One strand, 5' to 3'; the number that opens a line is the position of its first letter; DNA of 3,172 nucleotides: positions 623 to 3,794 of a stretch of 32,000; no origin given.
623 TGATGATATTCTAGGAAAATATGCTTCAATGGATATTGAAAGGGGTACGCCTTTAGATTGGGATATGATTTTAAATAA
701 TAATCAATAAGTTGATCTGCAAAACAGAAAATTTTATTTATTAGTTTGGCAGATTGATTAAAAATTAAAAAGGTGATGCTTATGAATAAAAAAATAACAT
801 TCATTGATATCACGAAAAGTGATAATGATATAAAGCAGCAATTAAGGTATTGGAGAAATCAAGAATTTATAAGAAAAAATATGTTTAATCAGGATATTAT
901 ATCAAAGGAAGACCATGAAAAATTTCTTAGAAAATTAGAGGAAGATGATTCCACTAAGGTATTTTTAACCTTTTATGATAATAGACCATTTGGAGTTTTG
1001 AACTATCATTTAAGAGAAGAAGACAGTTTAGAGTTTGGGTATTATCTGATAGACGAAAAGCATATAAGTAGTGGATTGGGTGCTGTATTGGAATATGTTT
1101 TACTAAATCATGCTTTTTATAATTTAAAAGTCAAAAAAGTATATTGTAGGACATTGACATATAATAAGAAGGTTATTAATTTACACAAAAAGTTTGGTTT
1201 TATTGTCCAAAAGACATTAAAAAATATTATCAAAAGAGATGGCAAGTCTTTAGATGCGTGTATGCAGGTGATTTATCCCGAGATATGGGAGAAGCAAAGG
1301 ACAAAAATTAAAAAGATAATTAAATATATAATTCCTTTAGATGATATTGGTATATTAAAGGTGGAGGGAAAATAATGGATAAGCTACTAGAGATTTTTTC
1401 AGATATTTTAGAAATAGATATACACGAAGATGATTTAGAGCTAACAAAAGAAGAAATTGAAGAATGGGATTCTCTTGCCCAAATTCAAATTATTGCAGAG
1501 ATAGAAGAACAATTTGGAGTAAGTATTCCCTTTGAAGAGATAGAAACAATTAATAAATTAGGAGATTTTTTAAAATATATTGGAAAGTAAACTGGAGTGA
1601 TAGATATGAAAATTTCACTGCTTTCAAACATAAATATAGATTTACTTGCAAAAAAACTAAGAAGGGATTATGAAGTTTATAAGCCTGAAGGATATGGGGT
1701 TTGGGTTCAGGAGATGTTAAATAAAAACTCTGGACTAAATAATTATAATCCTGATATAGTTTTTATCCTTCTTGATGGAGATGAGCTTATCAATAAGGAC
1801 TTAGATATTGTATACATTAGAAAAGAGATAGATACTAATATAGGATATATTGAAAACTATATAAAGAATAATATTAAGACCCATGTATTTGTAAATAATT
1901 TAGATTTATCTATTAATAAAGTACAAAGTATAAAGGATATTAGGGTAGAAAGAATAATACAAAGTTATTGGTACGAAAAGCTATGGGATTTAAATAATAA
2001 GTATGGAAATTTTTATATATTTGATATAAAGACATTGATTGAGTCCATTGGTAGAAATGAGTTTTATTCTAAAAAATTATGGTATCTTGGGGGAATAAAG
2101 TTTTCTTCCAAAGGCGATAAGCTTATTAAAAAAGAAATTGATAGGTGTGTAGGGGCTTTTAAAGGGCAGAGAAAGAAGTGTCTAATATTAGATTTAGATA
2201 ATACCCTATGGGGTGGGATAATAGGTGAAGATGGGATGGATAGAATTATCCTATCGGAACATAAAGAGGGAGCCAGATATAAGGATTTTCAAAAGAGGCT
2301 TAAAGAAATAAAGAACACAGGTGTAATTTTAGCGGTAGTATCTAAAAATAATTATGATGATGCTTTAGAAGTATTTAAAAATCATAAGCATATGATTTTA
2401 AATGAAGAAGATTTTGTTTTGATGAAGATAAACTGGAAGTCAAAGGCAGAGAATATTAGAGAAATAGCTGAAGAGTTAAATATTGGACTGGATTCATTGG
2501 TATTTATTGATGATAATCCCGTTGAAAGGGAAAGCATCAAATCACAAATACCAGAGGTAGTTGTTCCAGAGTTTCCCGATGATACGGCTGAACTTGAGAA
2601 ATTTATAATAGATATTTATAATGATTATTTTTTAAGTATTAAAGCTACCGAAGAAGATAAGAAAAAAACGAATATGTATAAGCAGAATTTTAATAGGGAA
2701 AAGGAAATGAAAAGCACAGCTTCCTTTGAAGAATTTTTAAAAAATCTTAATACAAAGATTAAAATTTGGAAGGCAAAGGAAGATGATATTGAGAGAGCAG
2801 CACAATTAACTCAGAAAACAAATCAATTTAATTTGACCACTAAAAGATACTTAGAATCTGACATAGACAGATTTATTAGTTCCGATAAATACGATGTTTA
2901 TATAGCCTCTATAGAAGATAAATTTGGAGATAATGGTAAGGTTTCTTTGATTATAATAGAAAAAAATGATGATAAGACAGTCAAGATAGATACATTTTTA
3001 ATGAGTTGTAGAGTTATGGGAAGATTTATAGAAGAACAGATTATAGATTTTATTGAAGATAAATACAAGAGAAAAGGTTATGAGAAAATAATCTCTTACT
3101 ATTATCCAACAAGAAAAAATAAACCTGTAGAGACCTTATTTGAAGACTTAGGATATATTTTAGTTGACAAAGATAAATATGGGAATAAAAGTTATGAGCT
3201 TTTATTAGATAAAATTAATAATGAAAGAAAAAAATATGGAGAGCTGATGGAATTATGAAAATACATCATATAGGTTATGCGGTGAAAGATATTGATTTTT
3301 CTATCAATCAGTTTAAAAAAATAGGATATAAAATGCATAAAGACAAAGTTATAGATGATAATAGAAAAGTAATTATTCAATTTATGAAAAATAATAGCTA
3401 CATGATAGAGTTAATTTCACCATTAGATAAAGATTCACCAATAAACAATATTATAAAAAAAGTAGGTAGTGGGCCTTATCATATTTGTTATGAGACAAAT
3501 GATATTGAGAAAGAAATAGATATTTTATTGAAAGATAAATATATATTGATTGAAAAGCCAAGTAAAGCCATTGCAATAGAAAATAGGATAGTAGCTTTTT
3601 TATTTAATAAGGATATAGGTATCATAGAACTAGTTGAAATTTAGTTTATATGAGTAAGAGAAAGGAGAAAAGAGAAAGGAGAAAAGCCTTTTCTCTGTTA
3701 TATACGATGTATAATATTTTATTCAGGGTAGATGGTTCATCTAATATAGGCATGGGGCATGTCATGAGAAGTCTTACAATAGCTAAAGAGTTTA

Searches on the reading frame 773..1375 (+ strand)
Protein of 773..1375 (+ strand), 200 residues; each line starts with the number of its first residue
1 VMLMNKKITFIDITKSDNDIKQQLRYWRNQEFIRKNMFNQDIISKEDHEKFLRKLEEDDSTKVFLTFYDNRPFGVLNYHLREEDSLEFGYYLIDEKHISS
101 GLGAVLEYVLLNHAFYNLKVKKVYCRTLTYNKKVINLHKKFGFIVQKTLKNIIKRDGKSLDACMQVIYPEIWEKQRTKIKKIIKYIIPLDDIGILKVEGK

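Call 46: find_encoding_contigs(protein=window:773-1375:+, flank=10000, max_places=6)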
Protein window:773-1375:+ (200 aa): no gene with exactly this product is on record in the collection.

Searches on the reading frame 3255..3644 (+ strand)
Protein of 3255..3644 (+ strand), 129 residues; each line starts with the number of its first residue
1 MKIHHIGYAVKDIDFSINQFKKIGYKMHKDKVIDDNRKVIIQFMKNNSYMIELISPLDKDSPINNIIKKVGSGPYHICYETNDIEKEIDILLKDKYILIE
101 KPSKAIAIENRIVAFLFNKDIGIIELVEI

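Call 49: find_encoding_contigs(protein=window:3255-3644:+, flank=10000, max_places=6)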
Protein window:3255-3644:+ (129 aa): 2 contigs read that carry it; 1 place shown.
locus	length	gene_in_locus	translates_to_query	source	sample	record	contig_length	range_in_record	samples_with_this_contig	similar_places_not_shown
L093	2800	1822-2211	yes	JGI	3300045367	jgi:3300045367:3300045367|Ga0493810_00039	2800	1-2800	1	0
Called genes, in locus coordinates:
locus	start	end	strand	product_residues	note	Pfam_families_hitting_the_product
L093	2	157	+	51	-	?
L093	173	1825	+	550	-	-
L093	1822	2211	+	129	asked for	PF00903:Glyoxalase, PF13669:Glyoxalase_4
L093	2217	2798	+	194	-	?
